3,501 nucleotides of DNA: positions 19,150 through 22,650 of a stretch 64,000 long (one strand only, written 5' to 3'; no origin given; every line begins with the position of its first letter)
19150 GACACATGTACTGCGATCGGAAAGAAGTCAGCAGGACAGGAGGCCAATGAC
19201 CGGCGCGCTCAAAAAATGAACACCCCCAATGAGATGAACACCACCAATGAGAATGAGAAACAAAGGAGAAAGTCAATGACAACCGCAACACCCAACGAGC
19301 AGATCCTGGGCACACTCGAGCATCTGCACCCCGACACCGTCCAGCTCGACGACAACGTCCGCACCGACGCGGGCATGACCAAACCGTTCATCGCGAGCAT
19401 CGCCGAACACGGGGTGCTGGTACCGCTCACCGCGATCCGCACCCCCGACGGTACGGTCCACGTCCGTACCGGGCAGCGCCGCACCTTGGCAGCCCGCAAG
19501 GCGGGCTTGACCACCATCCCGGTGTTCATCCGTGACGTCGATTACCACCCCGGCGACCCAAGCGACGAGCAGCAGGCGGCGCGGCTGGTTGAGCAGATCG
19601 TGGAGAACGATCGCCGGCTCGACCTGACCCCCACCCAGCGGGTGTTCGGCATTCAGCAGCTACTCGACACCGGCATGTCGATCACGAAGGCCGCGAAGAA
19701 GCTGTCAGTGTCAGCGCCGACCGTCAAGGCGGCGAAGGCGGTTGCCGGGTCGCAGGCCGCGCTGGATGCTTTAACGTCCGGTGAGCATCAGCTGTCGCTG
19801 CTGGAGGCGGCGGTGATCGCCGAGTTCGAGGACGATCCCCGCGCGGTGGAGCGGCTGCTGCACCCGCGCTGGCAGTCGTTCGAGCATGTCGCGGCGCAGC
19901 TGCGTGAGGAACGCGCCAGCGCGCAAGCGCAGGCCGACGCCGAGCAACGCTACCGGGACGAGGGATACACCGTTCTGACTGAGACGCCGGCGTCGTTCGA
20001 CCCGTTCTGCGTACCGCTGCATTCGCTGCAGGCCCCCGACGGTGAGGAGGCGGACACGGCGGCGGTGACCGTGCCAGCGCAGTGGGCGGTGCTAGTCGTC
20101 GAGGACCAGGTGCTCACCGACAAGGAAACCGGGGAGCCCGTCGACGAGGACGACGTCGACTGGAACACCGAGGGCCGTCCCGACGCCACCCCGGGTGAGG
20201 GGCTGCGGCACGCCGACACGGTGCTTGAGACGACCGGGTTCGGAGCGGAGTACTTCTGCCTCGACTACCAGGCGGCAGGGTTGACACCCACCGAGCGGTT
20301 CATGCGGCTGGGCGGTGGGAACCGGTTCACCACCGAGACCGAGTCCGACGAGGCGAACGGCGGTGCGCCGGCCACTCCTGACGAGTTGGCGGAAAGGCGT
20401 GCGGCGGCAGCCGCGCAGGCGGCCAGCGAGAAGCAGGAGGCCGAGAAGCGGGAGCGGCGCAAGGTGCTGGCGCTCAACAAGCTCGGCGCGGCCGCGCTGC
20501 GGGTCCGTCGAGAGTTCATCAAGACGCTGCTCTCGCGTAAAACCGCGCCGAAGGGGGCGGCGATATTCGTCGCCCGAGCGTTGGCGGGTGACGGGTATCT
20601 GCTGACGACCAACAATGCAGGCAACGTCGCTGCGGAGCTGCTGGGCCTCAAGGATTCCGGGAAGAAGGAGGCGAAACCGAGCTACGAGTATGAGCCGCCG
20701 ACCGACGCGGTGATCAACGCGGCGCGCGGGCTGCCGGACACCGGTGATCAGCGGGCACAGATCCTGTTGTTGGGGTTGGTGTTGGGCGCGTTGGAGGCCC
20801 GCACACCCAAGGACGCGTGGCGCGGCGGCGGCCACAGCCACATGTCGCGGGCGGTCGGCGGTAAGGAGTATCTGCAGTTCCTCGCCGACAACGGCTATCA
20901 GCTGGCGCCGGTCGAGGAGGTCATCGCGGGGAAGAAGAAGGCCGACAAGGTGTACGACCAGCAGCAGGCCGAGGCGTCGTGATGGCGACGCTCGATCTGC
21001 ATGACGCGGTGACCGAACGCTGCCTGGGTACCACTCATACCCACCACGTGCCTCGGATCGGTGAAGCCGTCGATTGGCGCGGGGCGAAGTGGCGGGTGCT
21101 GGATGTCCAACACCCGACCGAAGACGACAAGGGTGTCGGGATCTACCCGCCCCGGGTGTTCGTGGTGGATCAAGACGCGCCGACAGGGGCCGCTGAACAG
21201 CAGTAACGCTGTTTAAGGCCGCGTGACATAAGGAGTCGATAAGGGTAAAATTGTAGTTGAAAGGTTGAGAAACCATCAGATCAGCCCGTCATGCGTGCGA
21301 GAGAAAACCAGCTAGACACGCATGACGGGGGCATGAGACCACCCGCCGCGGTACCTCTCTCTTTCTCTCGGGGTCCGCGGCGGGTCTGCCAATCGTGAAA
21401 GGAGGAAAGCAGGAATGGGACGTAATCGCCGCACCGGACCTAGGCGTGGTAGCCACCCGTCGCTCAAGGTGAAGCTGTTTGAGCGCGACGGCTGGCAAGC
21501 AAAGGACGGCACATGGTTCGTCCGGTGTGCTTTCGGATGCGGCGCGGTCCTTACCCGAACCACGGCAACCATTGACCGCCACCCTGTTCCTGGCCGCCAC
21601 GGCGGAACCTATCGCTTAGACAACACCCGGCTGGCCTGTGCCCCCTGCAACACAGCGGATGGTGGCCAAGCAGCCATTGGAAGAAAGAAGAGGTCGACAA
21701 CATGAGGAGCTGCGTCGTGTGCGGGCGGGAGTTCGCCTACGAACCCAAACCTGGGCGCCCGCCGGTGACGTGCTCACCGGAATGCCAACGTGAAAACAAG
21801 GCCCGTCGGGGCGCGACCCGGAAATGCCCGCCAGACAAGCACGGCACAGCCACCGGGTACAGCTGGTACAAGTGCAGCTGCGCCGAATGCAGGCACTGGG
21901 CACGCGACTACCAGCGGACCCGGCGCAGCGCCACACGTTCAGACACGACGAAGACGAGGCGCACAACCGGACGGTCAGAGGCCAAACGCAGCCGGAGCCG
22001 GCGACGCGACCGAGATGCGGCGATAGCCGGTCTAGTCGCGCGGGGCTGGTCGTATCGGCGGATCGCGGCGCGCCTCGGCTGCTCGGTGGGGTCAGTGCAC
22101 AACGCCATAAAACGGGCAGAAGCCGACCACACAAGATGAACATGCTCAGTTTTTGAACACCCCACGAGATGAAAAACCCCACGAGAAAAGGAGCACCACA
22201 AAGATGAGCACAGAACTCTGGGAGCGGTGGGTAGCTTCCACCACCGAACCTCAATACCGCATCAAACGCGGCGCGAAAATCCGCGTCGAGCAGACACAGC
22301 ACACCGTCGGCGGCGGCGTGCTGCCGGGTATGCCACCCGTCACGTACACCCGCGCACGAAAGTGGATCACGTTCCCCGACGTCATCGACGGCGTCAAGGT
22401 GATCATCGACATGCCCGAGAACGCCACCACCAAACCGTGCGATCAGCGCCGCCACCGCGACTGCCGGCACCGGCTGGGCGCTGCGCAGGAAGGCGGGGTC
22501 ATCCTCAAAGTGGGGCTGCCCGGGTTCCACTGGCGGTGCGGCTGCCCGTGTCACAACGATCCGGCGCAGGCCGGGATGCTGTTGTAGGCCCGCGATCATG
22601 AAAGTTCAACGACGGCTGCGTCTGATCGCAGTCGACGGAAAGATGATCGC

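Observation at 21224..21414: Strong promoter driving a two-hairpin 5' leader whose loop is antisense to the conserved gene leader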

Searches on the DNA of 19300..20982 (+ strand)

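Call 109: search_rna_families(sources=[L083, L074, L057], threshold=evalue, max_evalue=1)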
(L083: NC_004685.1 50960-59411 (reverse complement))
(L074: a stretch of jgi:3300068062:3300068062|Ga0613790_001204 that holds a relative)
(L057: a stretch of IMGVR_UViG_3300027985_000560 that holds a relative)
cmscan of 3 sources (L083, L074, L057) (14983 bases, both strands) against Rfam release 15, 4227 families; matches with E-value up to 1: 2.
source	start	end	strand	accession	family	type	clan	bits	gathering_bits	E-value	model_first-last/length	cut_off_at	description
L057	2945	3048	-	RF03479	mir-324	Gene; miRNA;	-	21.9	70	0.79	1-83/83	no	mir-324 microRNA precursor family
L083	601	689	+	RF01930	bxd_2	Gene; lncRNA;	-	20.7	80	0.6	1-91/91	no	Bithoraxoid conserved region 2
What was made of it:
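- On Any described RNA family (Rfam 15, including 6C and C4): No relevant hit at E<=1 in Corndog L083, L074 or L057 (call 109).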

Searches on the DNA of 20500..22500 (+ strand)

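Call 3: search_dna_similar(query=window:20980-21720:+, collection=phages, mode=near, max_rows=40)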
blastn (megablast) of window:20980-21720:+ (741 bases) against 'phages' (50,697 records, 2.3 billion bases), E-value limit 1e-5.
No match.

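Call 4: search_rna_families(source=window, start=20500, end=22500, threshold=evalue, max_evalue=10, show_alignments=3)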
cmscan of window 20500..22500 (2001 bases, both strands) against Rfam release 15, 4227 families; matches with E-value up to 10: 2.
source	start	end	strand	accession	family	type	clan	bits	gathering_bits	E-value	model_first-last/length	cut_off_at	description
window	22152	22241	-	RF02481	GlsR18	Gene; snRNA; snoRNA; HACA-box;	-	14.9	100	5.4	1-147/147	no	Small nucleolar RNA GlsR18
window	20955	21002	+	RF02940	COG3860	Cis-reg;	-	13.3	42.5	7.3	1-54/54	no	COG3860 RNA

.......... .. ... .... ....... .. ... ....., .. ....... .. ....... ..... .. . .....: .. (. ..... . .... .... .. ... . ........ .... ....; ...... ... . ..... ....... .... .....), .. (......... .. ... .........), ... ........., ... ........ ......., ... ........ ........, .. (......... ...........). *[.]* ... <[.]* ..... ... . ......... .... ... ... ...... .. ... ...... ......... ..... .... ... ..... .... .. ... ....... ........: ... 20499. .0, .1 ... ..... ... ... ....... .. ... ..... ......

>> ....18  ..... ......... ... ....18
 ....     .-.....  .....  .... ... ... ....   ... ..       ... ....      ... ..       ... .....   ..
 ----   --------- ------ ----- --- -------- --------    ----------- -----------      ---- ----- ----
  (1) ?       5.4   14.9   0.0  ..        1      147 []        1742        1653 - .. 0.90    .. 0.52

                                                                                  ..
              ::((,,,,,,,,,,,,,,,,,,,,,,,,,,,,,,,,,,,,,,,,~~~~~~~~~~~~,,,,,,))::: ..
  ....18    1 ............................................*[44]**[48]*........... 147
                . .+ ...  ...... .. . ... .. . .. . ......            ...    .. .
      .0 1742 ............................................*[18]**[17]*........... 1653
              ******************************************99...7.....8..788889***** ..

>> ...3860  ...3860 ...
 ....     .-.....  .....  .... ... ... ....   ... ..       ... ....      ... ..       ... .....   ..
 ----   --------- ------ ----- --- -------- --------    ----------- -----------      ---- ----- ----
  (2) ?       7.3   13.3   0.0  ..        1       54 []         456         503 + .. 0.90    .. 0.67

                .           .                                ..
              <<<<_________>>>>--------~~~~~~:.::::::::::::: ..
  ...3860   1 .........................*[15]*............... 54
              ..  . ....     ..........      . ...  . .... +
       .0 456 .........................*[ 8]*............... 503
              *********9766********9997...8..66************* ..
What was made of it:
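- Closest known: P1/P7 c4 antisense RNA. Different: There is no sequence or structure match (Rfam searches, calls 4 and 109).
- Closest known: 6C sRNA of Actinobacteria, and RsaE/RoxS-type sRNAs. Different: No Rfam hit (calls 4, 109).
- On Any described RNA family (Rfam 15, including 6C and C4): No relevant hit at E<=10 in window 20500-22500 (call 4).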

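Call 12: search_dna_similar(query=window:21100-21720:+, collection=phages, mode=distant, max_rows=30)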
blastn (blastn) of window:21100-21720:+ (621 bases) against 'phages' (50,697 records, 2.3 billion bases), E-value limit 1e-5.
No match.
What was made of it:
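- Closest known: Regulatory landscape of Cluster O mycobacteriophages. Different: The window phage shares no nucleotide similarity with Cluster O (calls 3, 12).
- Tried and rejected: Nucleotide searches of the region against isolate phages, near and distant: no match (calls 3, 12).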

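Call 76: build_rna_model(alignment_id=A5, structure=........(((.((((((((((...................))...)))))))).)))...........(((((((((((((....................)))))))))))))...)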
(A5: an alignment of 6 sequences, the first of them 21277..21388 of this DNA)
Model R1 built from alignment A5 (6 sequences, 118 columns); structure: as given.
model positions 113; base pairs 26; branch points 1; effective number of sequences 0.85; information 0.59 bits per position. Calibrated on 0.2 Mb of random sequence (short: E-values are rough).
structure used (alignment columns):
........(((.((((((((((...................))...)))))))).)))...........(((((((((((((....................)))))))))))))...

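Call 77: search_with_rna_model(model_id=R1, sources=[window, L001, L002, L003, L005, L006, L008, L009, L010, L047, L056, L057, L074, L075, L079, L058, L059, L060, L061, L062, L063, L064, L076, L077, L078, L080, L081, L082], max_evalue=10, make_alignment=true, show_alignments=0)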
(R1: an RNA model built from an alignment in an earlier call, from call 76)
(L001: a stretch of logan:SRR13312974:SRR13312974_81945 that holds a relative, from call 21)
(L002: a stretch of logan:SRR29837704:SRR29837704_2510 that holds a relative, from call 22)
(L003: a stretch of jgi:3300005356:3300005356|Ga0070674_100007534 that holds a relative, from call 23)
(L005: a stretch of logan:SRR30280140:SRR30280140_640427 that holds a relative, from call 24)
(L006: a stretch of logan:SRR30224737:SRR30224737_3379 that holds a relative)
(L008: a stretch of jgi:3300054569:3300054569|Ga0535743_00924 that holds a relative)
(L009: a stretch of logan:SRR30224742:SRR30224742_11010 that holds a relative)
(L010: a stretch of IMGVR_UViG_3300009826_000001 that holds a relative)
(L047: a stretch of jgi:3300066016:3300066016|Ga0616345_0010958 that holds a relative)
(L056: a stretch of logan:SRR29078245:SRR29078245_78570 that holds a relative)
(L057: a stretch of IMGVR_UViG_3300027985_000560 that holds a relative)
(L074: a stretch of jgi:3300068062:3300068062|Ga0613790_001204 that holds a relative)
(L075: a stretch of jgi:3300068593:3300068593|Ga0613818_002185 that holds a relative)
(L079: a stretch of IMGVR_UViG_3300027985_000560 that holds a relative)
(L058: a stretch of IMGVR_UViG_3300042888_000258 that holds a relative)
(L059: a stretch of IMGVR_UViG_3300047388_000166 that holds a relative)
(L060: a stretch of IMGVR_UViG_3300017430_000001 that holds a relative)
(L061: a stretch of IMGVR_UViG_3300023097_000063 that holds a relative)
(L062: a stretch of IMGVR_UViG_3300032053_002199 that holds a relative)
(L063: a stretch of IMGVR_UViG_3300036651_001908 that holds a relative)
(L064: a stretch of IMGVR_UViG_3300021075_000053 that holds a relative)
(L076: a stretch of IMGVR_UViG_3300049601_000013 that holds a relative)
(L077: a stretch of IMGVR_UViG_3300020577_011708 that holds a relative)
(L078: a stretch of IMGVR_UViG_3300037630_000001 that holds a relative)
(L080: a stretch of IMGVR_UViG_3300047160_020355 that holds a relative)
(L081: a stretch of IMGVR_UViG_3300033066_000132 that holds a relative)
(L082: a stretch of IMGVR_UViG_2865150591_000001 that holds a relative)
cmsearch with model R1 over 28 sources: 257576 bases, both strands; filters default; matches with E-value up to 10: 29.
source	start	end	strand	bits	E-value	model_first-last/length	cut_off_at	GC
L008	3662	3774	+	148.7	6.4e-32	1-113/113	no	0.65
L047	483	597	+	142.5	1.7e-30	1-113/113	no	0.65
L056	506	614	+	135.5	6.8e-29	1-113/113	no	0.66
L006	11764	11880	+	133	2.5e-28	1-113/113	no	0.64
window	21277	21388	+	125.8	1.2e-26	1-113/113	no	0.64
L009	2971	3080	+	124.9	1.8e-26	1-113/113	no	0.66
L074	1373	1485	+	40.7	4e-07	1-113/113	no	0.61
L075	1373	1485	+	40.7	4e-07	1-113/113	no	0.61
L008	3667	3779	-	40.2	5.2e-07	1-113/113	no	0.65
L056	510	619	-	38.5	1.3e-06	1-113/113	no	0.65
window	21282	21393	-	37.9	1.7e-06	1-113/113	no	0.64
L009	2976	3085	-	36.2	4.2e-06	1-113/113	no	0.66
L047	488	602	-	35.6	5.8e-06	1-113/113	no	0.65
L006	11769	11880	-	34.4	1.1e-05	1-113/113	no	0.65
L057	1364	1480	+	30.9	7.1e-05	1-113/113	no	0.56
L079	4903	5019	-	30.9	7.1e-05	1-113/113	no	0.56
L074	1376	1489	-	26.1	0.0009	1-113/113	no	0.62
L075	1376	1489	-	26.1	0.0009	1-113/113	no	0.62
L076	12192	12313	+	17.2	0.1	1-113/113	no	0.71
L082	3991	4058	+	17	0.11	63-110/113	no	0.76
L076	11216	11309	-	16.4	0.15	1-113/113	no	0.72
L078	1773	1825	-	16.1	0.18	64-110/113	no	0.75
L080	934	1058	+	14.4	0.43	1-113/113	no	0.5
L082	3993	4058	-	12.2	1.4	65-110/113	no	0.76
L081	2648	2695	+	10.4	3.6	1-113/113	no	0.75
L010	6157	6212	-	9.3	6.5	1-113/113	no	0.64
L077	9391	9469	-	9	7.4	1-113/113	no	0.66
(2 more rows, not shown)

Alignment A6: 29 matches aligned to the model, 206 columns, each read 5' to 3' on its own strand. Consensus structure (alignment columns), stored with it:
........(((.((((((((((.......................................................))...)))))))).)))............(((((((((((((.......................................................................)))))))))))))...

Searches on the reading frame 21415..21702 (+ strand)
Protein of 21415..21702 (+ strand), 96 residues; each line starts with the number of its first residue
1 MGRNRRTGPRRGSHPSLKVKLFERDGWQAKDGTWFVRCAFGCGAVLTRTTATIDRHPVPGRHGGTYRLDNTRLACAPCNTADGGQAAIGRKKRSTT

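Call 17: find_encoding_contigs(protein=window:21415-21702:+, flank=3000, max_places=10)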
Protein window:21415-21702:+ (96 aa): no gene with exactly this product is on record in the collection.

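Call 19: find_homologous_proteins(query=window:21415-21702:+)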
Query window:21415-21702:+ (96 aa): 4 proteins with E <= 0.001 among 5 candidates.
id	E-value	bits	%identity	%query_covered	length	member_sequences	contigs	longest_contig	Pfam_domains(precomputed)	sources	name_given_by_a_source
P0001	4.6e-23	99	61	79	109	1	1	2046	-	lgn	-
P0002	2.1e-22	97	65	72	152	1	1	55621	-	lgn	-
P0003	1.1e-21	95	54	84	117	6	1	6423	-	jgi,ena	-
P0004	2.1e-19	88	66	64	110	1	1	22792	-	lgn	-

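Call 20: search_protein_families(library=pfam, proteins=[window:21415-21702:+], max_evalue=0.01)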
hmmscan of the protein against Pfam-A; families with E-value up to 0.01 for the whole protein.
window:21415-21702:+ (96 aa): 1 family
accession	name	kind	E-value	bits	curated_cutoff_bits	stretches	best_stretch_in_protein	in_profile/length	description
PF01844.29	HNH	-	2.5e-05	24.8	21.4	1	42-82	4-44/47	HNH endonuclease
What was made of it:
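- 21402..21701 (+): Inserted HNH endonuclease cassette (ORF 21415-21705). It replaces 13 nt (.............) found in relative L008. Pfam HNH (call 20).
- Checked: The HNH ATG is at 21415 (Pfam HNH, E = 2.5e-5, call 20), about 157 nt from the predicted transcription start.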

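Call 21: find_encoding_contigs(protein=P0002, flank=10000, max_places=4)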
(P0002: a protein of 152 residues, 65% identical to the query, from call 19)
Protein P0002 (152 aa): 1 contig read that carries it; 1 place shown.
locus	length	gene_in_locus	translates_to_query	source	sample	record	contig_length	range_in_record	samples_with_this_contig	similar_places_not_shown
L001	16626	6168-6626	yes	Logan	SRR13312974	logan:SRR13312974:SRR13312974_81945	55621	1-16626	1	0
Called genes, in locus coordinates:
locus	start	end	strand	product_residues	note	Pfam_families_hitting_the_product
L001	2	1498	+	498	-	?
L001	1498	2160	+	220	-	-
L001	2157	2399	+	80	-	-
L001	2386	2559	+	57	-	-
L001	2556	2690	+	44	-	-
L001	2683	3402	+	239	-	-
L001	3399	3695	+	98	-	-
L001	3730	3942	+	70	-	-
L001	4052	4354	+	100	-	-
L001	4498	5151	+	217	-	-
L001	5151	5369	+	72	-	-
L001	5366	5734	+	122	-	-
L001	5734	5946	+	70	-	-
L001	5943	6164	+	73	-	-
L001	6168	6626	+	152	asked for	-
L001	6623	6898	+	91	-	-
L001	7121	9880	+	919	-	PF09250:Prim-Pol, PF08706:D5_N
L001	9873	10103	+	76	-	-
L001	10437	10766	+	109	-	-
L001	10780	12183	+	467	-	-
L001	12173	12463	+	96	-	-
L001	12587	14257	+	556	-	-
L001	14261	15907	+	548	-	-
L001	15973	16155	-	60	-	-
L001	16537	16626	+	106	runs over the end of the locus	-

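Call 22: find_encoding_contigs(protein=P0004, flank=10000, max_places=4)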
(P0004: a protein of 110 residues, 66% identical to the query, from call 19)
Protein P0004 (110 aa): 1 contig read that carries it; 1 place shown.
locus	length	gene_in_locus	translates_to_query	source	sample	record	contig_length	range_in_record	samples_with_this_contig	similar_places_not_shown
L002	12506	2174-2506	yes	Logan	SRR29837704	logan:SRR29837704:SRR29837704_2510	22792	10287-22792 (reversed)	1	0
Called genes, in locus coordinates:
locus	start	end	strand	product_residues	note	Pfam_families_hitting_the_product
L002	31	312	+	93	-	PF03551:PadR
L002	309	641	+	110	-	-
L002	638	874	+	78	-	-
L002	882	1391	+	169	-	-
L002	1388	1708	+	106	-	-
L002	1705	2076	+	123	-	-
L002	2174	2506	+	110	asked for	-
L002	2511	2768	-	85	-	-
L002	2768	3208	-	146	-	-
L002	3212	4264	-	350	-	PF01145:Band_7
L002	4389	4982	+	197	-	-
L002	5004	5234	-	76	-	-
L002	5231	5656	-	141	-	-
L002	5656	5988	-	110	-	-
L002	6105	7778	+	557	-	PF00004:AAA, PF17862:AAA_lid_3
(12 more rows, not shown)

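Call 23: find_encoding_contigs(protein=P0003, flank=6000, max_places=4)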
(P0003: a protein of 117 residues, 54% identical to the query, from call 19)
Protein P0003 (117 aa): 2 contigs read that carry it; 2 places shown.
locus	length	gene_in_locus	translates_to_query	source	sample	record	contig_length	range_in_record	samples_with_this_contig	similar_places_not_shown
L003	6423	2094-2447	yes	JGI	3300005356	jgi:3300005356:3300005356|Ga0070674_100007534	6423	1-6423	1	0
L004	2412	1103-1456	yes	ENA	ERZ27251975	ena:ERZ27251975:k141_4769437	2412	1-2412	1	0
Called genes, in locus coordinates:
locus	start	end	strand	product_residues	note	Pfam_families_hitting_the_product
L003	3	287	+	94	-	?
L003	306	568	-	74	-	-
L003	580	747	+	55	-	-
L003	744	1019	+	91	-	-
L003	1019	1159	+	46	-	-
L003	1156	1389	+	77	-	PF10764:Gin (faint)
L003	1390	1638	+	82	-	-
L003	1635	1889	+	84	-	-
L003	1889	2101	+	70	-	-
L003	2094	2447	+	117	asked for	-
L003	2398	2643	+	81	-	-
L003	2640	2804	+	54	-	-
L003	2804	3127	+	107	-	-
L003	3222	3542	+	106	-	-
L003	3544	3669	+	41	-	-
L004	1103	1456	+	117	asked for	-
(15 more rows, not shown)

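Call 24: find_encoding_contigs(protein=P0001, flank=3000, max_places=4)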
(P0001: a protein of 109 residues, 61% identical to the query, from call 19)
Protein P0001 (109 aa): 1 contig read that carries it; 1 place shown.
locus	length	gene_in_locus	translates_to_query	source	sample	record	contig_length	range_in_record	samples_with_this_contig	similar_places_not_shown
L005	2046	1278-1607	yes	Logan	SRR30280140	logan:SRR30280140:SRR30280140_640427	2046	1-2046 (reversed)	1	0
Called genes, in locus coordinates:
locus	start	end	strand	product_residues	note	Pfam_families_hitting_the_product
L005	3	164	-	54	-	?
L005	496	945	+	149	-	-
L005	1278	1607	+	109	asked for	-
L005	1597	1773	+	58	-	-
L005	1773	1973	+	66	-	-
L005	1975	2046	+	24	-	?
